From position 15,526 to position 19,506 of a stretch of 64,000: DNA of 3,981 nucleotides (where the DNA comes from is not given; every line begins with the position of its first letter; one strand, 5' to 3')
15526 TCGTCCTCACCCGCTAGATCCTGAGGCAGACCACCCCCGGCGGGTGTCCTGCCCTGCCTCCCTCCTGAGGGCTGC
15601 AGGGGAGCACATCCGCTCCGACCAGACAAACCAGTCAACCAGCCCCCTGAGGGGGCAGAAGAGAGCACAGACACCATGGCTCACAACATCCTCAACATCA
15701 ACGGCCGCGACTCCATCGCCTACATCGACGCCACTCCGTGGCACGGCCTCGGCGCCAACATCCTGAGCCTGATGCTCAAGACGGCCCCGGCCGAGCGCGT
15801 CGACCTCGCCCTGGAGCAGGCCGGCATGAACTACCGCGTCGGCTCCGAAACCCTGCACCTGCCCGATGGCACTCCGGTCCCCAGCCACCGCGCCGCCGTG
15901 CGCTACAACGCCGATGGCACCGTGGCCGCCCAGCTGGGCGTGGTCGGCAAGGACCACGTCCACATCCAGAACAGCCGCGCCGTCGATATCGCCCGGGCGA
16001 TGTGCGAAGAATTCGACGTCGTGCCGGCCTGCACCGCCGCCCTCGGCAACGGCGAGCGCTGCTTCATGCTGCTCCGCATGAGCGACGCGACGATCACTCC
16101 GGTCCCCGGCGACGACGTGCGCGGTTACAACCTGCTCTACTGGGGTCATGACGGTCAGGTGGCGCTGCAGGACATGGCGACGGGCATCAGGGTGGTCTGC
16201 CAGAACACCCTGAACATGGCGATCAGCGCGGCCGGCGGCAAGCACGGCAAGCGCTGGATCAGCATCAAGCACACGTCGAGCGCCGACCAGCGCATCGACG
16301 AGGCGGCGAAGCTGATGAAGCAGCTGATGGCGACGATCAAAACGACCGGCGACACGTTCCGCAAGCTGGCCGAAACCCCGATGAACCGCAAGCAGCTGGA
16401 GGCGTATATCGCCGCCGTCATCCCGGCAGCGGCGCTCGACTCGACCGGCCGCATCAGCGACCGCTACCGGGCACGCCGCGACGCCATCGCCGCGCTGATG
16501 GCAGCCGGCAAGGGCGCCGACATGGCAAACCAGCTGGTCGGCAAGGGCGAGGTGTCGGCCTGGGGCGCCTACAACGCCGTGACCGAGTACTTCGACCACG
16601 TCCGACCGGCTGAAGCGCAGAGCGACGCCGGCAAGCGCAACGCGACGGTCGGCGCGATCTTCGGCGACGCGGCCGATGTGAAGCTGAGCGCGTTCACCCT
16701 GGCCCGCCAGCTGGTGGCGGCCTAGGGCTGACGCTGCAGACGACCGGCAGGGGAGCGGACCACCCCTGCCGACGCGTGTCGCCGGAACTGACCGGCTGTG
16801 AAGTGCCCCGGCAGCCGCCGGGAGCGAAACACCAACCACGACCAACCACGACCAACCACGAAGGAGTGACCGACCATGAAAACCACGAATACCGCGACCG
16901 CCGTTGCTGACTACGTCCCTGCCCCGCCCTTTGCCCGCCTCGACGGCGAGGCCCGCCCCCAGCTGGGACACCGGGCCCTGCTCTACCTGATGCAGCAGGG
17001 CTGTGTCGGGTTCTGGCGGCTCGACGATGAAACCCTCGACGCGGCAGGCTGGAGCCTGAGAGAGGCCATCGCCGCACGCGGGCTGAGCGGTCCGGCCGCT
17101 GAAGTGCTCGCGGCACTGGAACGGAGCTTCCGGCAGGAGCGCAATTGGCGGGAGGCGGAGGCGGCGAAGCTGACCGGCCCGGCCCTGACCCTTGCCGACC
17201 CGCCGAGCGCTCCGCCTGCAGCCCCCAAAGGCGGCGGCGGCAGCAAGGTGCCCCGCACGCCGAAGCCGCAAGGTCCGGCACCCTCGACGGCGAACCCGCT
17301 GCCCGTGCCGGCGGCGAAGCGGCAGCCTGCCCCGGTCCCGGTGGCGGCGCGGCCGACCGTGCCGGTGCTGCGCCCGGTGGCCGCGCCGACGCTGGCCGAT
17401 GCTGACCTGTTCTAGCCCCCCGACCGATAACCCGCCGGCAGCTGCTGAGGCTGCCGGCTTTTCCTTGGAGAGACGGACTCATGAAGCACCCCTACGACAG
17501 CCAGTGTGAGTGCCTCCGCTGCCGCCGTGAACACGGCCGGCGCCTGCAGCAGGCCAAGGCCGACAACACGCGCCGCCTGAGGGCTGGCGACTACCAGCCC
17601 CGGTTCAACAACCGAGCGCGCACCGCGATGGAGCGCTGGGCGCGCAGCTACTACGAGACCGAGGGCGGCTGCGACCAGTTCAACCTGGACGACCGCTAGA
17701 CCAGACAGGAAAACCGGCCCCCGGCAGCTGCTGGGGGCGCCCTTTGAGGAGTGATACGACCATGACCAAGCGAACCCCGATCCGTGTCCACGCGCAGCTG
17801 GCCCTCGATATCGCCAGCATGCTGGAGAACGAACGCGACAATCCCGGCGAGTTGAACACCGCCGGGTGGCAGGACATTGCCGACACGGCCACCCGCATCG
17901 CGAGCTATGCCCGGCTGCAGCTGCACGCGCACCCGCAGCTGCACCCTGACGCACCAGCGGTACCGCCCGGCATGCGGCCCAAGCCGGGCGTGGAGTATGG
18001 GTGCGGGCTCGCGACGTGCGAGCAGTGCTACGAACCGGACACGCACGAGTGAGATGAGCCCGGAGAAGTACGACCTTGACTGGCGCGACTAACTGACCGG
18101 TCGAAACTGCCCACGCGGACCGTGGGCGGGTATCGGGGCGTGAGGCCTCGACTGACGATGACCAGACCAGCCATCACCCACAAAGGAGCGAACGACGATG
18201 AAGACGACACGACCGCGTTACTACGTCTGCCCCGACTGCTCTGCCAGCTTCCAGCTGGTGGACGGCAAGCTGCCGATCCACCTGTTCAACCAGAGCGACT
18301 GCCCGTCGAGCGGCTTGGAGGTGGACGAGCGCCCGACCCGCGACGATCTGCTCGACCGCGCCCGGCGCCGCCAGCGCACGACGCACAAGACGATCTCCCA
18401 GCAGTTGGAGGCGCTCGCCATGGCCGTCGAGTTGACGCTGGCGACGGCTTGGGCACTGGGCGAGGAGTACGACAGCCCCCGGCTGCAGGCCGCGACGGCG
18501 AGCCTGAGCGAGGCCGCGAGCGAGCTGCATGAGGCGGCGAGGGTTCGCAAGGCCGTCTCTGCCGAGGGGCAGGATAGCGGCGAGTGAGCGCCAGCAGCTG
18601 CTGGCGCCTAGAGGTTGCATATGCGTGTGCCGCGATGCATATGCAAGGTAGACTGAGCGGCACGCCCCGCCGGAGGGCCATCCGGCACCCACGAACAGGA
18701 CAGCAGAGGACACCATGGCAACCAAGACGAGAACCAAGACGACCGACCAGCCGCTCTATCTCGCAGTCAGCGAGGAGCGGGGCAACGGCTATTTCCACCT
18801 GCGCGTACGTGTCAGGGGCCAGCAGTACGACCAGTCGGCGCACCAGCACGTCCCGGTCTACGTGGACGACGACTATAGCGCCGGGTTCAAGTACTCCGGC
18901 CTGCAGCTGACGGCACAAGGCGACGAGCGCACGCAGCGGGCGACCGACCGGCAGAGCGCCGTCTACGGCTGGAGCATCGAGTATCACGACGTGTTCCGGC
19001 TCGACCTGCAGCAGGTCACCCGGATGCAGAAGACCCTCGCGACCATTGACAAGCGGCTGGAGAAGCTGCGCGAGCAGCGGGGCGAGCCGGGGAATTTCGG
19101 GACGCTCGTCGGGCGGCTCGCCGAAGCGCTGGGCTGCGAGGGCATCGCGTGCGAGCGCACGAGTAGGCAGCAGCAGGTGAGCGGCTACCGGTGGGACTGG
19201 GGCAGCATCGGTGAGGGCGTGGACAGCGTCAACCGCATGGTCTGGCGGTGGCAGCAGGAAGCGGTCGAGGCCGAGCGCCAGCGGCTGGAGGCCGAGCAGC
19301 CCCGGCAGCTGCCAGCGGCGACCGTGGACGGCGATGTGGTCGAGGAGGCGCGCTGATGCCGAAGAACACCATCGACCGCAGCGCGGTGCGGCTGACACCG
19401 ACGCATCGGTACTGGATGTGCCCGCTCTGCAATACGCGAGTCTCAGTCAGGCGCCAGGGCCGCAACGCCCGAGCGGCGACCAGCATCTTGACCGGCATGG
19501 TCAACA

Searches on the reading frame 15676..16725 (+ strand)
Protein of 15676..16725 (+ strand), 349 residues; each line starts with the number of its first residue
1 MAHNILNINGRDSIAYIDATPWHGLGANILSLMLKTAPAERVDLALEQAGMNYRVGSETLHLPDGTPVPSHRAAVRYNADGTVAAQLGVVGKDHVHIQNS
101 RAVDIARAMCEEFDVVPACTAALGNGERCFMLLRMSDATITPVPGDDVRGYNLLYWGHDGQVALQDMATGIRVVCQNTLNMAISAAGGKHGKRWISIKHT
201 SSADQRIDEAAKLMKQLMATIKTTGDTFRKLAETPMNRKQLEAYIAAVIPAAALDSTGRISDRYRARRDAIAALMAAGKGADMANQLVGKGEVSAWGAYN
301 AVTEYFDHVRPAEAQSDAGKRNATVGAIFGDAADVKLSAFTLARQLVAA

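Call 47: search_protein_families(library=phrogs, proteins=[window:15676-16725:+], max_evalue=0.001)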
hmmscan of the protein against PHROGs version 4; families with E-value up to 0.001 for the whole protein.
window:15676-16725:+ (349 aa): 1 family
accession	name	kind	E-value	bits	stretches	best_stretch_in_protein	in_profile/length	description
phrog_1221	-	unknown function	1.4e-51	176.7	1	1-348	16-349/355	-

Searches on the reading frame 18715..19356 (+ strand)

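Call 12: search_protein_families(library=pfam, proteins=[window:18715-19356:+], max_evalue=0.01)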
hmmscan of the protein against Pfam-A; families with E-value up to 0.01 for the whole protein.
window:18715-19356:+ (213 aa): 1 family
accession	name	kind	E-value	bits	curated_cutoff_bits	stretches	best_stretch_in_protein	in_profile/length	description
PF08331.15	QueG_DUF1730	-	0.0022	18.3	25.1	1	57-105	18-62/77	Epoxyqueuosine reductase QueG, DUF1730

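Call 13: search_protein_families(library=phrogs, proteins=[window:18715-19356:+], max_evalue=0.01)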
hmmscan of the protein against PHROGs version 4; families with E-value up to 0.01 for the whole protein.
window:18715-19356:+ (213 aa): 0 families
